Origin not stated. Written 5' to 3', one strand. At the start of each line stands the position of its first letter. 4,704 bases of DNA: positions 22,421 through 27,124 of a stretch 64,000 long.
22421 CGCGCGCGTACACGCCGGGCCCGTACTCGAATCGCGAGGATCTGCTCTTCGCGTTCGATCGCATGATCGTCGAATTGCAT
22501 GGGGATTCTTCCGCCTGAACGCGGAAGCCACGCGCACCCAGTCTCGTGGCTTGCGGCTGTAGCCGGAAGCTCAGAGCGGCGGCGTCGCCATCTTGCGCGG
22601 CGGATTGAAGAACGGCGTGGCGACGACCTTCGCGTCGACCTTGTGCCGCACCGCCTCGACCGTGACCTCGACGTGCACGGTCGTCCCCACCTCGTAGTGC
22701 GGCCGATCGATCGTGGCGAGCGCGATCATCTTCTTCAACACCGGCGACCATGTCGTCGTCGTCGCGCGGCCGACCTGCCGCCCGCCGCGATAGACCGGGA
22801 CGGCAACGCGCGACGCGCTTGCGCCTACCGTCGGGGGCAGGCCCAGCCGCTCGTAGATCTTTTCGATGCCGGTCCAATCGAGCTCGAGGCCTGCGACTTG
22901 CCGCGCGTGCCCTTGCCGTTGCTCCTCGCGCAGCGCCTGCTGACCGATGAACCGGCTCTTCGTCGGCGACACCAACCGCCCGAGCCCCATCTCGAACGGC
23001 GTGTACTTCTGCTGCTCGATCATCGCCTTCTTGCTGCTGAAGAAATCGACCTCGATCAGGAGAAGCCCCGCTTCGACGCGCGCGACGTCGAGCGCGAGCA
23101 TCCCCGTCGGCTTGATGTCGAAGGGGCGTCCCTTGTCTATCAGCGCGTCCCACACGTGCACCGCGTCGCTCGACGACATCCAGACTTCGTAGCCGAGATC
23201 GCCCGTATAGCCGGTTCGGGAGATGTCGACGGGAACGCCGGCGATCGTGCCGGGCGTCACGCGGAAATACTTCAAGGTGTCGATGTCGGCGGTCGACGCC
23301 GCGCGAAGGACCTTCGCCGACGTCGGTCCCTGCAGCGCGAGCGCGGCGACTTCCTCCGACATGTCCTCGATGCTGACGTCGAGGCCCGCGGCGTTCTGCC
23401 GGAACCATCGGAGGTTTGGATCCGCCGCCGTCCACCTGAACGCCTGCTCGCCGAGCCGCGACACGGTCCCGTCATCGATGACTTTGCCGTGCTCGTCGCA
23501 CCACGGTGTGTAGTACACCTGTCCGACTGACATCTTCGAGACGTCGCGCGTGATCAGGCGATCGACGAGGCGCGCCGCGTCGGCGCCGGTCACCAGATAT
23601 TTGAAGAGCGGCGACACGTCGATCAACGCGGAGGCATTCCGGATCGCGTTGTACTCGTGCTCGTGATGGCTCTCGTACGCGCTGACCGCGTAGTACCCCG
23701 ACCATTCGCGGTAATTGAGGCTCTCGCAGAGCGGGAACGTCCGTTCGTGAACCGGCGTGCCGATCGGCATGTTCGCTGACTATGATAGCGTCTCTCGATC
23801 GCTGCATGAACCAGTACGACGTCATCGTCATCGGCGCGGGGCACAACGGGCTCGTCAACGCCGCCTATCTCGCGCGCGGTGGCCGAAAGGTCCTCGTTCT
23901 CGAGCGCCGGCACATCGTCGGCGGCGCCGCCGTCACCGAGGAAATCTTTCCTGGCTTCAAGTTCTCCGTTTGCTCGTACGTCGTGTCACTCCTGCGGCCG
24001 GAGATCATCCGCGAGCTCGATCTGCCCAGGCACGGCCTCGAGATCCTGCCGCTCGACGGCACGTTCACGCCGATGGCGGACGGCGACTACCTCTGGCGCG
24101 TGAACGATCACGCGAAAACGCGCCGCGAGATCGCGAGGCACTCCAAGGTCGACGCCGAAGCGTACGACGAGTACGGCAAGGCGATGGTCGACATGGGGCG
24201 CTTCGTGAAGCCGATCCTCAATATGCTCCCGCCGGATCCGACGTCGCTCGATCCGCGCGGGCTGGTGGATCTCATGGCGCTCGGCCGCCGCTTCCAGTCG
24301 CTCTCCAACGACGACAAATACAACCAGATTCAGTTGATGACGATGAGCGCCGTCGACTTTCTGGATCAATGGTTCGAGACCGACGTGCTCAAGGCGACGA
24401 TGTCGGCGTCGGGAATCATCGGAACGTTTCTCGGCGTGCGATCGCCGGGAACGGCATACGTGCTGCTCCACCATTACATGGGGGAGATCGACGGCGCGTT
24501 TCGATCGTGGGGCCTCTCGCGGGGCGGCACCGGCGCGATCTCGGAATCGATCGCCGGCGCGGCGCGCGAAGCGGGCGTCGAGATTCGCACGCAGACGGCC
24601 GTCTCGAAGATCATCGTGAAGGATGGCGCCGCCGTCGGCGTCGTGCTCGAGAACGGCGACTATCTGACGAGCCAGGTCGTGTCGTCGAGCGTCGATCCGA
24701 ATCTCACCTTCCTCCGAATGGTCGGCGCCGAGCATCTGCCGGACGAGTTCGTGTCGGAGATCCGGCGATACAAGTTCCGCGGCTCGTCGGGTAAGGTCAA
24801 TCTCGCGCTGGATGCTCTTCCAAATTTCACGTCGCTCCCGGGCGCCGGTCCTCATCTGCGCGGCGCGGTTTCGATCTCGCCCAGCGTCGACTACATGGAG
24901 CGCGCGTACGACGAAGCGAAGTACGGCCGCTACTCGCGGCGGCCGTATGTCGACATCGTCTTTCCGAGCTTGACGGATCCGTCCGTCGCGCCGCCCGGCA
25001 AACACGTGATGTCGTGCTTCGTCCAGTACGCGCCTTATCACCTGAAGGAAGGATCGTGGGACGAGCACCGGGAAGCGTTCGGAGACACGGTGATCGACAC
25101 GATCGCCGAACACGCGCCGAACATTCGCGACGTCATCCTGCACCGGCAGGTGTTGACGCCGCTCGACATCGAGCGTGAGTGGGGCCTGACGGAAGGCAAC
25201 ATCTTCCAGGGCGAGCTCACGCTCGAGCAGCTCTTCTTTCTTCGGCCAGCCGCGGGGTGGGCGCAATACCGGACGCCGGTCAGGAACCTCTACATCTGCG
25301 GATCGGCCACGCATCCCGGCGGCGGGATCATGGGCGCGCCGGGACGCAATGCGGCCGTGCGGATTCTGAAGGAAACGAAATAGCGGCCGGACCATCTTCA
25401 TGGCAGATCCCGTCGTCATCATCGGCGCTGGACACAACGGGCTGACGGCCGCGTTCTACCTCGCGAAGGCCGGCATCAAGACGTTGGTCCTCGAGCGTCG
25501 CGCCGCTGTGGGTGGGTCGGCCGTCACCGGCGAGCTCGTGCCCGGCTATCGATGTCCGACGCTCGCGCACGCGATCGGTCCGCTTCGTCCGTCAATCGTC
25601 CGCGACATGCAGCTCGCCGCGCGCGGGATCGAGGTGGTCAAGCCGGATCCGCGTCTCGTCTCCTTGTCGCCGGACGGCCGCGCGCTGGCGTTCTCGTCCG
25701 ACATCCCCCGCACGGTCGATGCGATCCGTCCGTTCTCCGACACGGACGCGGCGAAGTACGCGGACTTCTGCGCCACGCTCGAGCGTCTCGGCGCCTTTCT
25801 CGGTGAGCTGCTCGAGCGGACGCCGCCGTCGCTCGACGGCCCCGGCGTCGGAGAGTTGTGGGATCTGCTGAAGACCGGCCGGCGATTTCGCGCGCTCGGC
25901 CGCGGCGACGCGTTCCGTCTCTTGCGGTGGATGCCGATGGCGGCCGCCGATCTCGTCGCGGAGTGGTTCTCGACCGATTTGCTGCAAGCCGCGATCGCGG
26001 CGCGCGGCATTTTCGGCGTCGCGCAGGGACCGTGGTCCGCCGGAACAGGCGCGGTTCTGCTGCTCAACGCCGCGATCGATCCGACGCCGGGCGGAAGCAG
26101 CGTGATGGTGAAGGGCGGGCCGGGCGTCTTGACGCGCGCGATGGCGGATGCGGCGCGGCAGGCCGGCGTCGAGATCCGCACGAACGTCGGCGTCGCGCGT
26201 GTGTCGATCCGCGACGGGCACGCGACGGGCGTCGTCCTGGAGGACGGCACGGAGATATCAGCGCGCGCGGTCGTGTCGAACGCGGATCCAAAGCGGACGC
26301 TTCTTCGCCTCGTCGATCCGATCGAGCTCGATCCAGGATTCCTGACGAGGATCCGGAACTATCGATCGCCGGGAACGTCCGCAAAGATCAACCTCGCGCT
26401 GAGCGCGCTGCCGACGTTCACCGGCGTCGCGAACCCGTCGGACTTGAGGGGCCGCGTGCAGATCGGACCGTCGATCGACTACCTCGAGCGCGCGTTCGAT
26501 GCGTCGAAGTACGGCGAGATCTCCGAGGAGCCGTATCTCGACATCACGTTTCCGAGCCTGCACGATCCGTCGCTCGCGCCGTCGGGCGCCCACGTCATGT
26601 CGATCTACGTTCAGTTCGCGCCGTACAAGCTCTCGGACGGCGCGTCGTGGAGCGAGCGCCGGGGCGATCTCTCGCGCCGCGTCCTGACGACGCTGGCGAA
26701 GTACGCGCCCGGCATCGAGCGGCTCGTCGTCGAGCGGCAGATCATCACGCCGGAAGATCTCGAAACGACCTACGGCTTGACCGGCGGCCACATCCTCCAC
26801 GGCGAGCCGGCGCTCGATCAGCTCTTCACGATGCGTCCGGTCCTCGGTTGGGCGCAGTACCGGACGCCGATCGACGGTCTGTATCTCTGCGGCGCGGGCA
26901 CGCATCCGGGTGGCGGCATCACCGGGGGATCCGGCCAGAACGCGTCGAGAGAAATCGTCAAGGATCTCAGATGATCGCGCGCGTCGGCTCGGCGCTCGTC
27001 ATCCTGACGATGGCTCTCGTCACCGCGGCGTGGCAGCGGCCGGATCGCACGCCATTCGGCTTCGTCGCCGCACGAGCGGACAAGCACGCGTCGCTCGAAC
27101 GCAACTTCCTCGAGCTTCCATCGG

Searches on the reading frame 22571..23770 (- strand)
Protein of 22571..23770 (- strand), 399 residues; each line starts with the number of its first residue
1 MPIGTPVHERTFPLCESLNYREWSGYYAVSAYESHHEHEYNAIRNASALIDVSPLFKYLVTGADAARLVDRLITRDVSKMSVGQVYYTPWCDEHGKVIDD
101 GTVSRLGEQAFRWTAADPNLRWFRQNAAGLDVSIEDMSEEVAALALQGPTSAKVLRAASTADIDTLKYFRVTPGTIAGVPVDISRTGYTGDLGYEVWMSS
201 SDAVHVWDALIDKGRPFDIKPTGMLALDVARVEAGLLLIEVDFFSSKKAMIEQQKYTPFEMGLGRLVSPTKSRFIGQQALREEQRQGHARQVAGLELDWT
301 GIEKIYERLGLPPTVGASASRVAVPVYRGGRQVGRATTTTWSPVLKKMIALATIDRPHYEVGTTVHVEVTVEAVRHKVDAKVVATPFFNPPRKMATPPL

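Call 41: search_protein_families(library=pfam, proteins=[window:22571-23770:-], max_evalue=0.0001)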
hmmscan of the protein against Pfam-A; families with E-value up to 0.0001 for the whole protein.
window:22571-23770:- (399 aa): 2 families
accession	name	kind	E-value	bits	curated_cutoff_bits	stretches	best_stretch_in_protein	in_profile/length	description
PF01571.26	GCV_T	-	1.1e-60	205.5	25.6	1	20-264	12-253/255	Aminomethyltransferase folate-binding domain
PF08669.17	GCV_T_C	-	1.3e-13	51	25.9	1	321-388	16-79/80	Glycine cleavage T-protein C-terminal barrel domain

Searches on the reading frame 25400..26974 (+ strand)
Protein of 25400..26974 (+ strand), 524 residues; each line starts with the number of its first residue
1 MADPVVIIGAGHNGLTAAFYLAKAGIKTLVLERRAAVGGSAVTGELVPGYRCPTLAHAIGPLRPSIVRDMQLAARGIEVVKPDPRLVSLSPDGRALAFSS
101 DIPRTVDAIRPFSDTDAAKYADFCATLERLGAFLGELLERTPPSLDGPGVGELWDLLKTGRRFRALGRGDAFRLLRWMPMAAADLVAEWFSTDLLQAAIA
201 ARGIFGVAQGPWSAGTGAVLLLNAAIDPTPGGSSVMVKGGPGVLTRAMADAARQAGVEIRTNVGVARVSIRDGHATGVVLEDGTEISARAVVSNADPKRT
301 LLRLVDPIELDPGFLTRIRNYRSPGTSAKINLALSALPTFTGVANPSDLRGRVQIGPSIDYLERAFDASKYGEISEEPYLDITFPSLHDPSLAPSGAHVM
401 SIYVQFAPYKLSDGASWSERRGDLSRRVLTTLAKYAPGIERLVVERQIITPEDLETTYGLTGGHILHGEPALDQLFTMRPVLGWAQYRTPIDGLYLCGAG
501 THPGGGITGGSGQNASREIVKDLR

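Call 41: search_protein_families(library=pfam, proteins=[window:25400-26974:+], max_evalue=0.0001)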
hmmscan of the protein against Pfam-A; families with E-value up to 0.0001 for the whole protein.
window:25400-26974:+ (524 aa): 11 families
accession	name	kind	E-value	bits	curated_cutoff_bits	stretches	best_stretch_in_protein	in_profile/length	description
PF01593.30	Amino_oxidase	-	5.2e-16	59.4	19.8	1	14-519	3-442/443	Flavin containing amine oxidoreductase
PF01266.30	DAO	-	4.9e-15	56.4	27.9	1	5-321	2-234/353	FAD dependent oxidoreductase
PF13450.12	NAD_binding_8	-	1.2e-11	45.1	21.9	1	7-61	1-54/68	NAD(P)-binding Rossmann-like domain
PF01946.23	Thi4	-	3.6e-11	43.2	26.2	1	5-44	20-60/235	Thi4 family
PF07992.20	Pyr_redox_2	-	3e-10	40.5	26.1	0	5-43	3-37/291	Pyridine nucleotide-disulphide oxidoreductase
PF12831.13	FAD_oxidored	-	1.2e-07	31.8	27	1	5-46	2-43/416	FAD dependent oxidoreductase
PF00890.30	FAD_binding_2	-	3.4e-06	27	20.4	0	5-42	2-39/414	FAD binding domain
PF01494.25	FAD_binding_3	-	4.4e-06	26.6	22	1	4-35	3-34/349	FAD binding domain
PF01134.28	GIDA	-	3.5e-05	23.5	22.1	0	5-31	2-28/391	Glucose inhibited division protein A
PF03486.20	HI0933_like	-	4.3e-05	23.5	50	0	5-38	3-36/244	HI0933-like protein Rossmann domain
PF00070.33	Pyr_redox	-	5e-05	24.2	22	0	5-37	2-34/82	Pyridine nucleotide-disulphide oxidoreductase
